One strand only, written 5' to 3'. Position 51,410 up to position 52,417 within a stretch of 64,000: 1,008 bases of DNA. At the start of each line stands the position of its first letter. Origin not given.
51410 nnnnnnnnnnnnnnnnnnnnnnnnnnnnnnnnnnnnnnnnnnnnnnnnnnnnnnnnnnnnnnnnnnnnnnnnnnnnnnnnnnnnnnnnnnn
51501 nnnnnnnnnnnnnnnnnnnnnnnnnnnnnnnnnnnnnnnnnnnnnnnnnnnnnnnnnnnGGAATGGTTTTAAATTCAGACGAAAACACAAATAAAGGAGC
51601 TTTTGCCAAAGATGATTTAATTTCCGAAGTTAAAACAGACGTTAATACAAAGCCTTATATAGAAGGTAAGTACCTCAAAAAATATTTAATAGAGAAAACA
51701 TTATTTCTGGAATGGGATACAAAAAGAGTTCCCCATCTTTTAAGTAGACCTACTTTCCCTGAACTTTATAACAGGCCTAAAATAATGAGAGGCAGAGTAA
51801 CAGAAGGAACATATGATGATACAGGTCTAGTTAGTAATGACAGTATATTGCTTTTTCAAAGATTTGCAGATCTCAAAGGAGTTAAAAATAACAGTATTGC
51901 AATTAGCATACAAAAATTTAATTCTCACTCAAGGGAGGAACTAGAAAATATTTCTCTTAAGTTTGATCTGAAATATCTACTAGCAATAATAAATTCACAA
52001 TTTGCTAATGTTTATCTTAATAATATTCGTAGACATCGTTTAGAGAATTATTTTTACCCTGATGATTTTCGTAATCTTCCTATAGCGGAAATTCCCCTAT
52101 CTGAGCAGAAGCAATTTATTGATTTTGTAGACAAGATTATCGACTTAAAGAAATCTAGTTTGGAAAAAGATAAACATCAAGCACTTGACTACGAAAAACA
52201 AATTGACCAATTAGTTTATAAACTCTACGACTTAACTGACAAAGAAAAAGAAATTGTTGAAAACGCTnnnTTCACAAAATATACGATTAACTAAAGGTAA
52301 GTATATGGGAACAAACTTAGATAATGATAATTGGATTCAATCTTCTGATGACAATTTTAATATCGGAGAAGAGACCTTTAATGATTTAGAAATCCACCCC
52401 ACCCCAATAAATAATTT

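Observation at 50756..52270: HKD (phospholipase-D-type) nuclease fused to a TaqI_C-like target-recognition domain without any methyltransferase motif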

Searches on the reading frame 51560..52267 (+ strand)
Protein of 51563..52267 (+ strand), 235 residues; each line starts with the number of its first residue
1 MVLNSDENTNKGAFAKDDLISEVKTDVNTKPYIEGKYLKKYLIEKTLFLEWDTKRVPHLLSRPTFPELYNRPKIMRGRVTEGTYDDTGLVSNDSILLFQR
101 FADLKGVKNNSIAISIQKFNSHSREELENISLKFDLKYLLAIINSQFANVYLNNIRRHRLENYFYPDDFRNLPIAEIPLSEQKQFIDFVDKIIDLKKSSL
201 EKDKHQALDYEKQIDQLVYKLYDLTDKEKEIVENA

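Call 7: find_homologous_proteins(query=window:51563-52267:+, max_evalue=0.001)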
Query seq(235 aa) (235 aa): 107 proteins with E <= 0.001 among 493 candidates.
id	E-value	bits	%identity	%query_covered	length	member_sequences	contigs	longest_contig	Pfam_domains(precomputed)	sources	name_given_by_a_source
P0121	7.2e-84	299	63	99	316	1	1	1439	PF12950.14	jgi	-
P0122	2.6e-82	294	60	99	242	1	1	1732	PF12950.14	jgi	-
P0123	2.8e-81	290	60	100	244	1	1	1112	PF12950.14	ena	-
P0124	4.4e-81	290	59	100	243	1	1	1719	PF12950.14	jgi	-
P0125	1.9e-80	288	57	100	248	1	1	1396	PF12950.14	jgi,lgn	-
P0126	2.7e-77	277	57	100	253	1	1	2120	PF12950.14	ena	-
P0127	1.4e-76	275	59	99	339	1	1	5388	PF12950.14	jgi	-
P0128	2.0e-76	275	57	99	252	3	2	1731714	PF12950.14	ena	-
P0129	6.1e-75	270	60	92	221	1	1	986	PF12950.14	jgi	-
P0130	4.0e-74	267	60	95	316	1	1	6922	PF12950.14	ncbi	-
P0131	1.1e-72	262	60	94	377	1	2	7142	-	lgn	-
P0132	2.6e-72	261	54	100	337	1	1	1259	PF12950.14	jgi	-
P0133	3.7e-72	261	60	88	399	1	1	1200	PF07669.18,PF12950.14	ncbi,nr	ncbi:MAG TPA: hypothetical protein EYP36_02795, partial [Calditrichaeota bacterium]|nr:hypothetical 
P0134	7.3e-72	260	55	100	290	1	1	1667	PF12950.14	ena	-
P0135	5.7e-71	257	60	90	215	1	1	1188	PF12950.14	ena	-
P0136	1.9e-70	255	59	99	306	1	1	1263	PF12950.14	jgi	-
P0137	4.5e-68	247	47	99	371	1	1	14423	PF12950.14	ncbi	ncbi:MAG: TaqI-like C-terminal specificity domain-containing protein, partial [Patescibacteria group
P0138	5.4e-67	244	51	100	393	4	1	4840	PF07669.18,PF12950.14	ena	-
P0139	4.8e-66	241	59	84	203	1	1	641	PF12950.14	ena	-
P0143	1.1e-59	220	50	99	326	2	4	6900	PF12950.14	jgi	-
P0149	1.2e-49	187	46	99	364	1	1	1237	PF12950.14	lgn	-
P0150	1.9e-49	186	48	95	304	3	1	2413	PF12950.14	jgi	jgi:hypothetical protein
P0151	4.9e-49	185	47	94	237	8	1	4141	PF12950.14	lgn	-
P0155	1.8e-47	180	43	100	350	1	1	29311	PF12950.14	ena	-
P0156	2.7e-47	179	46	99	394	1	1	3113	PF07669.18,PF12950.14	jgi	jgi:adenine-specific DNA-methyltransferase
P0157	4.2e-47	179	45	100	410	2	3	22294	PF07669.18,PF12950.14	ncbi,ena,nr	ncbi:MAG: Eco57I restriction-modification methylase domain-containing protein [Spirochaetia bacteriu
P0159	1.3e-45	174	42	100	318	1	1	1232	PF12950.14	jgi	jgi:hypothetical protein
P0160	3.2e-45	173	47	88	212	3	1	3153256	PF12950.14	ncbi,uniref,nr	ncbi:TaqI-like C-terminal specificity domain-containing protein [Halarcobacter sp.]|uniref:TaqI-like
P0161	4.6e-45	172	40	100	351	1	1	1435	PF12950.14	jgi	-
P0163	1.6e-44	170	44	97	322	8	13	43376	PF12950.14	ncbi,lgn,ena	-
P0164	3.1e-44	169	43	99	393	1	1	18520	PF07669.18,PF12950.14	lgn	-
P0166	3.5e-43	166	42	97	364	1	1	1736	PF07669.18,PF12950.14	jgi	jgi:adenine-specific DNA-methyltransferase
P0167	1.1e-42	164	42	99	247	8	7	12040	PF12950.14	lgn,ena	-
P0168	1.8e-42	164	43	100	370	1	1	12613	PF12950.14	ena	-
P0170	8.4e-42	161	42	95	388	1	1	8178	PF07669.18,PF12950.14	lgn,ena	-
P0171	3.1e-41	160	41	97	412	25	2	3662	PF07669.18,PF12950.14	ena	-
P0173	5.1e-41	159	42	97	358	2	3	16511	PF12950.14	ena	-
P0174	1.1e-40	158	43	95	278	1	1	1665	PF12950.14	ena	-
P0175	3.6e-40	156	40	97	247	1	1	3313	PF12950.14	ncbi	-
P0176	4.3e-39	153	43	95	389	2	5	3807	PF07669.18,PF12950.14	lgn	-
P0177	6.7e-39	152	39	100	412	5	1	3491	PF07669.18,PF12950.14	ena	-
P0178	1.0e-38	151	40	100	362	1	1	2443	PF12950.14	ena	-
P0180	5.2e-38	149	39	99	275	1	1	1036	PF12950.14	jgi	jgi:adenine-specific DNA-methyltransferase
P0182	1.3e-36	144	36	100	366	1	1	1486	PF12950.14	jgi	jgi:adenine-specific DNA-methyltransferase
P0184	2.7e-36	143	39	94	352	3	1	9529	PF07669.18,PF12950.14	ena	-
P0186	2.6e-35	140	41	94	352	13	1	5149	PF07669.18,PF12950.14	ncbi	-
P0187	3.9e-34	136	43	82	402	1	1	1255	PF12950.14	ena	-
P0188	5.7e-33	133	38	94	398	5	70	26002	PF07669.18,PF12950.14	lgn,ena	-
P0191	1.9e-32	131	43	82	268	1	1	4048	PF12950.14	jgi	jgi:adenine-specific DNA-methyltransferase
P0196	2.0e-26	111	41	80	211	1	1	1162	PF12950.14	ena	-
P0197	4.7e-18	84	32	94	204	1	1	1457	PF12950.14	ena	-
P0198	1.2e-15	76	51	43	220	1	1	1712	PF12950.14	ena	-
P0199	1.1e-12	66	44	43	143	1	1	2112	PF12950.14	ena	-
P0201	6.1e-12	64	32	94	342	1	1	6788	PF02384.23,PF07669.18,PF12950.14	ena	-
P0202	7.1e-11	60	45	42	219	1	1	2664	PF12950.14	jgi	jgi:adenine-specific DNA-methyltransferase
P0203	3.4e-10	58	35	51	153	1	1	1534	PF12950.14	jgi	-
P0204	6.2e-10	57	44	43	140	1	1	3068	PF12950.14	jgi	jgi:hypothetical protein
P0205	1.7e-9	56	38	44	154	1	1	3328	PF12950.14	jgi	jgi:hypothetical protein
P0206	3.6e-9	55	47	42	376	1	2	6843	PF07669.18,PF12950.14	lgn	-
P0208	1.9e-8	52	42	42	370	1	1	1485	PF12950.14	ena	-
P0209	2.8e-8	52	42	42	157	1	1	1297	PF12950.14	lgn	-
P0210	3.5e-8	51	40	43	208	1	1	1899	PF12950.14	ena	-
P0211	6.2e-8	51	39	44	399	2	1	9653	PF12950.14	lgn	-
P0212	9.7e-8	50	42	43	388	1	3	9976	PF07669.18,PF12950.14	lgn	-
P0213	5.6e-7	48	36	43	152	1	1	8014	PF12950.14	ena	-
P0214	1.4e-6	46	39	42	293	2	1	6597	PF12950.14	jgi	-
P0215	1.5e-6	46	43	43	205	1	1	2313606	PF12950.14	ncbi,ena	-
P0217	1.6e-6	46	38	44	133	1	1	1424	PF12950.14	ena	-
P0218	6.9e-6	44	39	43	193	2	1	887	PF12950.14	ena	-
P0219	1.2e-5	43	39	43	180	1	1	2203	PF12950.14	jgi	-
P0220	1.6e-5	43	37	43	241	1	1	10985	PF12950.14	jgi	jgi:adenine-specific DNA-methyltransferase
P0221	1.8e-5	43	37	42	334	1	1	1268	PF12950.14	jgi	jgi:hypothetical protein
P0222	1.8e-5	43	41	43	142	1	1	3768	PF12950.14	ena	-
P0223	3.4e-5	42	37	45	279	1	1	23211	PF12950.14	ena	-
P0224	8.9e-5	40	41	43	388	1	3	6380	PF07669.18,PF12950.14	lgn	-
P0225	1.6e-4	40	36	43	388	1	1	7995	PF02384.23,PF07669.18,PF12950.14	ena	-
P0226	2.9e-4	39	33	43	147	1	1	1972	PF12950.14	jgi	-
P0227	5.0e-4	38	37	42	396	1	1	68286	PF07669.18,PF12950.14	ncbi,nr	ncbi:MAG: TaqI-like C-terminal specificity domain-containing protein, partial [Cytophagales bacteriu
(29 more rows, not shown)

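Call 26: search_protein_families(library=pfam, alignment_id=A2, max_evalue=0.01)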
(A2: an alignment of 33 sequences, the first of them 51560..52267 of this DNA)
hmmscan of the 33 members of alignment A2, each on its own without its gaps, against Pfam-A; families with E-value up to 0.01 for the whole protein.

A. member 1, window:51560-52267:+ (236 aa): 1 family
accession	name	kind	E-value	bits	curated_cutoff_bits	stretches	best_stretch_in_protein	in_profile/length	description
PF12950.13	TaqI_C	-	1.9e-05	25.3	26.5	1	31-175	1-118/118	TaqI-like C-terminal specificity domain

B. families by the number of members that match (of 33 scanned): 5 families
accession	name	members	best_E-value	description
PF12950.13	TaqI_C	33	9.4e-12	TaqI-like C-terminal specificity domain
PF07669.17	Eco57I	13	6.8e-21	Eco57I restriction-modification methylase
PF02384.22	N6_Mtase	3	3.6e-05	N-6 DNA Methylase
PF25482.1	DUF7905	1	0.0037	Domain of unknown function (DUF7905)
PF21198.3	ASH2L-like_WH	1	0.0089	Set1/Ash2 histone methyltransferase complex subunit ASH2-like, WH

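Call 27: search_solved_structures(query=A2, max_evalue=0.01, show_alignments=1)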
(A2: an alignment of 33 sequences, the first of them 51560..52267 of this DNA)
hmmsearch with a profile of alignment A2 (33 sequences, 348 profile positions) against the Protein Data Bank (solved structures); distinct sequences matched with E-value up to 0.01: 3.
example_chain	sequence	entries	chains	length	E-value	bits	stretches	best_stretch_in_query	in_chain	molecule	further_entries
7lni_A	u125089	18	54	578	1.1e-09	41.2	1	5-165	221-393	Site-specific DNA-methyltransferase (adenine-specific)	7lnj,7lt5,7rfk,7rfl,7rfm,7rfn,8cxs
8cxz_A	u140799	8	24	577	1.1e-09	41.2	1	5-165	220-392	Site-specific DNA-methyltransferase (adenine-specific)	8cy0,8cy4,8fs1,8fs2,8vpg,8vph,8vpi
7qw5_A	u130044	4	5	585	3.8e-08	36.2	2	9-92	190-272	Modification methylase BseCI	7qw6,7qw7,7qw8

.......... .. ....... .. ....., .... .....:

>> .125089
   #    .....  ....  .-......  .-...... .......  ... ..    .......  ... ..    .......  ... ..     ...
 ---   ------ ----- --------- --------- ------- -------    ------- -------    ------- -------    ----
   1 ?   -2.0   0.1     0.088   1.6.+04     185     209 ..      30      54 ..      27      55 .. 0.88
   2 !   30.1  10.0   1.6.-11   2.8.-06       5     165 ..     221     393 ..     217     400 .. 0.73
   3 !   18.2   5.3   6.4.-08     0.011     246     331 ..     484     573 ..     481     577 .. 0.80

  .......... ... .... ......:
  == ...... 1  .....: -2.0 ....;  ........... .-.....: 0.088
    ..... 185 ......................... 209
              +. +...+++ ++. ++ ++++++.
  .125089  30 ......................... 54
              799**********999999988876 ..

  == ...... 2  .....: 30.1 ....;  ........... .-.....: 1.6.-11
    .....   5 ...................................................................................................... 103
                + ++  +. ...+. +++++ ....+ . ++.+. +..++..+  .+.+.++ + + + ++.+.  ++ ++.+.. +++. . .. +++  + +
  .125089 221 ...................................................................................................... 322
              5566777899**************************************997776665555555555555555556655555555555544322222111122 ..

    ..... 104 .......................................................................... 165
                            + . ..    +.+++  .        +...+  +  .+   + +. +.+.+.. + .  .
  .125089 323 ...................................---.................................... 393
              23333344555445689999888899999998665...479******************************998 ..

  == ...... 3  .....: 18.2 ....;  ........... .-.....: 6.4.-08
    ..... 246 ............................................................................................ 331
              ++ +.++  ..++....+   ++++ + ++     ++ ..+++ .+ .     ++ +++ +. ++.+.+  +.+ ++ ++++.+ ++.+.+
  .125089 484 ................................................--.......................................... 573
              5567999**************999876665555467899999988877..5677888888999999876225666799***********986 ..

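Call 39: predict_structure(alignment_id=A2)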
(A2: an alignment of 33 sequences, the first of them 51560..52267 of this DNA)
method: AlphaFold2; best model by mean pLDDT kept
length: 236 residues; sequences in the alignment: 33
mean_pLDDT: 90.1   pTM: 0.88
mean pLDDT of the five models: 90.1, 89.2, 89.1, 87.6, 86.1
residues with pLDDT >= 90: 165; 70-90: 49; 50-70: 21; < 50: 1
segments of 3 or more residues with pLDDT < 50: none
pLDDT, mean of each block of 10 residues (from residue 1): 57 69 94 93 95 81 73 93 95 90 92 88 94 98 98 89 89 95 98 96 96 98 97 94
secondary structure, 60 per line:
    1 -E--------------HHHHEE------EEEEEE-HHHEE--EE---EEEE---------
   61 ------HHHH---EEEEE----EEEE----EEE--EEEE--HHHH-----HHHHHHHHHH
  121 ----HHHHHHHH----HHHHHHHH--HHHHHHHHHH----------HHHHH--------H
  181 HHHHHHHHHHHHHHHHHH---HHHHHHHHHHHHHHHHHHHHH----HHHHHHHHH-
elements in order: H17-20 E29-34 E48-51 H67-70 E74-78 E83-86 E91-93 E96-99 H102-105 H111-120 H125-132 H137-144 H147-156 H167-171 H180-198 H202-222 H227-235

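Call 43: fold_search(model_id=the predicted structure, library=pdb)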
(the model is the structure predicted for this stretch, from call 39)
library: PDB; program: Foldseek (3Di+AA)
matches with E <= 10: 144; with E <= 0.001: 33
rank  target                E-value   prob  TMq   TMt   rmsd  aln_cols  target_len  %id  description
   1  8cxy_C                2.5e-07  1.00  0.62  0.29   5.7       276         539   14  CamA Adenine Methyltransferase Complexed to Cognate Substrate DNA and Inhibitor N6-(2-Phenethyl)adenosine (Compound 8) (released 2023-01-11)
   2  7lt5_C                3.0e-07  1.00  0.64  0.29   5.5       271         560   14  CamA Adenine Methyltransferase Complexed to Cognate Substrate DNA and Cofactor SAH (released 2021-05-19)
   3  7rfl_B                4.4e-07  1.00  0.62  0.28   5.9       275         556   14  CamA Adenine Methyltransferase Complexed to Cognate Substrate DNA and Inhibitor SGC0946 (released 2021-09-15)
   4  7lt5_B                5.9e-07  1.00  0.64  0.28   5.8       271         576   14  CamA Adenine Methyltransferase Complexed to Cognate Substrate DNA and Cofactor SAH (released 2021-05-19)
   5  8cy2_A                5.9e-07  1.00  0.62  0.29   5.6       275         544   14  CamA Adenine Methyltransferase Complexed to Cognate Substrate DNA and Inhibitor APNEA (Compound 9) (released 2023-01-11)
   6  7rfn_C                8.0e-07  1.00  0.64  0.30   5.5       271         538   14  CamA Adenine Methyltransferase Complexed to Cognate Substrate DNA and Inhibitor SGC8158 (released 2021-09-15)
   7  7rfl_C                9.0e-07  1.00  0.64  0.29   5.8       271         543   14  CamA Adenine Methyltransferase Complexed to Cognate Substrate DNA and Inhibitor SGC0946 (released 2021-09-15)
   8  8cxw_A                9.0e-07  1.00  0.62  0.29   5.6       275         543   13  CamA Adenine Methyltransferase Complexed to Cognate Substrate DNA and Inhibitor piclidenoson (Compound 4) (released 2023-01-11)
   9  8vpg_C                9.5e-07  1.00  0.64  0.30   5.7       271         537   14  CamA Adenine Methyltransferase Complexed to Cognate Substrate DNA and Containing Quinoline-based SGI-1027 Analog 455 (released 2024-09-25)
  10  7rfn_A                1.0e-06  1.00  0.64  0.29   5.5       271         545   14  CamA Adenine Methyltransferase Complexed to Cognate Substrate DNA and Inhibitor SGC8158 (released 2021-09-15)
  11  7lni_A                1.0e-06  1.00  0.64  0.29   5.8       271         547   14  SeMet CamA Adenine Methyltransferase Complexed to Cognate Substrate DNA (released 2021-05-19)
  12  7rfm_A                1.1e-06  1.00  0.63  0.29   5.8       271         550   14  CamA Adenine Methyltransferase Complexed to Cognate Substrate DNA and Inhibitor EPZ004777 (released 2021-09-15)
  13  7lnj_B                1.2e-06  1.00  0.62  0.28   5.9       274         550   14  CamA Adenine Methyltransferase Complexed to Cognate Substrate DNA (released 2021-05-19)
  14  8fs1_C                1.3e-06  1.00  0.62  0.29   5.9       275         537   14  CamA Adenine Methyltransferase Complexed to Cognate Substrate DNA and Inhibitor 11a (YD905) (released 2023-05-10)
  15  8cxw_B                1.3e-06  1.00  0.62  0.28   5.9       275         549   14  CamA Adenine Methyltransferase Complexed to Cognate Substrate DNA and Inhibitor piclidenoson (Compound 4) (released 2023-01-11)
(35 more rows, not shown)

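Call 46: find_encoding_contigs(protein=P0157, flank=10000, max_places=3)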
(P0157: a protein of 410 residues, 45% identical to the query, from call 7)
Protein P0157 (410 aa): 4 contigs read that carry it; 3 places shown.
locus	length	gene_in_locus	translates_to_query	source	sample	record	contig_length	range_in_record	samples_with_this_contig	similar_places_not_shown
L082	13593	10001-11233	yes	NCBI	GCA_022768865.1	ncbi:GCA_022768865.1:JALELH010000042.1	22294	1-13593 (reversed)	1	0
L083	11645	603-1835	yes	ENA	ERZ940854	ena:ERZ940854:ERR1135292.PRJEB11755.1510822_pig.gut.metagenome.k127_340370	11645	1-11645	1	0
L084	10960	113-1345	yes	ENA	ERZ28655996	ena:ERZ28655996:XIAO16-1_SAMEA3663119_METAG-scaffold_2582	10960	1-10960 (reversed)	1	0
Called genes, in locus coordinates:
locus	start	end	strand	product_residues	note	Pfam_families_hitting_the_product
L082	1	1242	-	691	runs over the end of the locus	-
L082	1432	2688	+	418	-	PF02492:cobW, PF03193:RsgA_GTPase (faint), PF07683:CobW_C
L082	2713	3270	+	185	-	PF01613:Flavin_Reduct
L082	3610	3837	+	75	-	PF13711:DUF4160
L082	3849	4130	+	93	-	PF10387:DUF2442 (weak)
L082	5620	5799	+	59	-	PF04326:SLFN_AlbA_2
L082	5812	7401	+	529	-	PF13749:HATPase_c_4 (weak)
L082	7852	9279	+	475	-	PF04326:SLFN_AlbA_2, PF13749:HATPase_c_4, PF00392:GntR (faint), PF01047:MarR (weak), PF12802:MarR_2 (weak), PF13404:HTH_AsnC-type (weak), PF13412:HTH_24, PF08279:HTH_11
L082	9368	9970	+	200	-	PF00239:Resolvase, PF02796:HTH_7 (faint), PF00196:GerE (weak), PF04218:CENP-B_N (weak), PF13936:HTH_38 (weak)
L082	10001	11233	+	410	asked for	PF07669:Eco57I, PF12950:TaqI_C (faint)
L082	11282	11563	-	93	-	PF12844:HTH_19 (faint), PF01381:HTH_3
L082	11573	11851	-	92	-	PF05015:HigB-like_toxin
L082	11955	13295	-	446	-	PF07669:Eco57I, PF02384:N6_Mtase, PF12950:TaqI_C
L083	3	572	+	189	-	?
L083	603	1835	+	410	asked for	PF07669:Eco57I, PF12950:TaqI_C (faint)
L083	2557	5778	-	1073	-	PF20473:MmeI_Mtase, PF07669:Eco57I, PF02384:N6_Mtase, PF12950:TaqI_C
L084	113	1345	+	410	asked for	PF07669:Eco57I, PF12950:TaqI_C (faint)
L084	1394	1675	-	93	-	PF12844:HTH_19 (faint), PF01381:HTH_3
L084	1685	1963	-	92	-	PF05015:HigB-like_toxin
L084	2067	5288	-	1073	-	PF20473:MmeI_Mtase, PF07669:Eco57I, PF02384:N6_Mtase, PF12950:TaqI_C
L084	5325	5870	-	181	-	-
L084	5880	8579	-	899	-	PF00176:SNF2-rel_dom, PF00270:DEAD (weak), PF04851:ResIII, PF00271:Helicase_C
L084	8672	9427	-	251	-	PF09565:RE_NgoFVII (faint), PF13091:PLDc_2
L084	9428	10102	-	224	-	-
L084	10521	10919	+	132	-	-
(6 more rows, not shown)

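Call 47: find_encoding_contigs(protein=P0128, flank=10000, max_places=3)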
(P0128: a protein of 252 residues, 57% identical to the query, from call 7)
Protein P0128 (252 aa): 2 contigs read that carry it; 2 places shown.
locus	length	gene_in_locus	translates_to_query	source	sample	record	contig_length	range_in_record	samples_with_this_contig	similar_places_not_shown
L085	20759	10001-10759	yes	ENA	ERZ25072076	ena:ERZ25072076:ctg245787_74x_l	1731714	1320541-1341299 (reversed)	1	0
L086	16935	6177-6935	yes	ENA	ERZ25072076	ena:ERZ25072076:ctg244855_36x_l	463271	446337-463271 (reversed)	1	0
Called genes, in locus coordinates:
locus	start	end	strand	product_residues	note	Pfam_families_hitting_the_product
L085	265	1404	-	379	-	PF02746:MR_MLE_N, PF13378:MR_MLE_C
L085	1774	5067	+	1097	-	PF13091:PLDc_2, PF13090:PP_kinase_C (faint), PF00176:SNF2-rel_dom (weak), PF00270:DEAD (faint), PF04851:ResIII (faint), PF00271:Helicase_C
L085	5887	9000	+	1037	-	PF02384:N6_Mtase (faint), PF20473:MmeI_Mtase (weak), PF07669:Eco57I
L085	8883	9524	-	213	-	PF13358:DDE_3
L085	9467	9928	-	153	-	PF13384:HTH_23, PF13518:HTH_28 (weak), PF13551:HTH_29, PF13565:HTH_32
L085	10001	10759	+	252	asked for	PF12950:TaqI_C (faint)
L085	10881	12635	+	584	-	PF08867:FRG, PF13414:TPR_11, PF13424:TPR_12, PF00515:TPR_1, PF07719:TPR_2, PF13414:TPR_11, PF13432:TPR_16, PF00515:TPR_1, +55 more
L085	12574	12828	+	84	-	-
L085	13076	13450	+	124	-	PF13366:PDDEXK_3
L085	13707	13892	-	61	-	-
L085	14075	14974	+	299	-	-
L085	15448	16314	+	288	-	PF12715:Abhydrolase_7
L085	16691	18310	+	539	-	PF01676:Metalloenzyme, PF06415:iPGM_N, PF01663:Phosphodiest (weak)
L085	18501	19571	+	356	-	PF04230:PS_pyruv_trans (weak)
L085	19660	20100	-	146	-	PF16798:DUF5069 (weak)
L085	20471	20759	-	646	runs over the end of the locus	PF13176:TPR_7 (faint), PF09976:TPR_21 (faint), PF00515:TPR_1 (faint), PF07719:TPR_2 (faint), PF13174:TPR_6 (faint), PF13181:TPR_8 (faint), PF13432:TPR_16 (weak), PF14559:TPR_19, +3 more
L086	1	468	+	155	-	?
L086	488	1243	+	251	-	-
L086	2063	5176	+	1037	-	PF02384:N6_Mtase (faint), PF20473:MmeI_Mtase (weak), PF07669:Eco57I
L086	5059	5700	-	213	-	PF13358:DDE_3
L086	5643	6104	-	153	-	PF13384:HTH_23, PF13518:HTH_28 (weak), PF13551:HTH_29, PF13565:HTH_32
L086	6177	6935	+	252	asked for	PF12950:TaqI_C (faint)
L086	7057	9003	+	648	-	PF08867:FRG, PF13414:TPR_11, PF00515:TPR_1, PF07719:TPR_2, PF13414:TPR_11, PF13424:TPR_12, PF13432:TPR_16, PF00515:TPR_1, +57 more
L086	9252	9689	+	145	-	PF13366:PDDEXK_3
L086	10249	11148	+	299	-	-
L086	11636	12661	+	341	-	PF12715:Abhydrolase_7, PF01738:DLH (weak), PF05448:AXE1 (weak), PF00561:Abhydrolase_1 (weak), PF00326:Peptidase_S9 (faint)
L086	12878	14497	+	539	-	PF01676:Metalloenzyme, PF06415:iPGM_N, PF01663:Phosphodiest (weak)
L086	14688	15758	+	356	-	PF04230:PS_pyruv_trans (weak)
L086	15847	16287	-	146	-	PF16798:DUF5069 (weak)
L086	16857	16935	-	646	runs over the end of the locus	PF13176:TPR_7 (faint), PF09976:TPR_21 (faint), PF00515:TPR_1 (faint), PF07719:TPR_2 (faint), PF13174:TPR_6 (faint), PF13181:TPR_8 (faint), PF13432:TPR_16 (weak), PF14559:TPR_19, +3 more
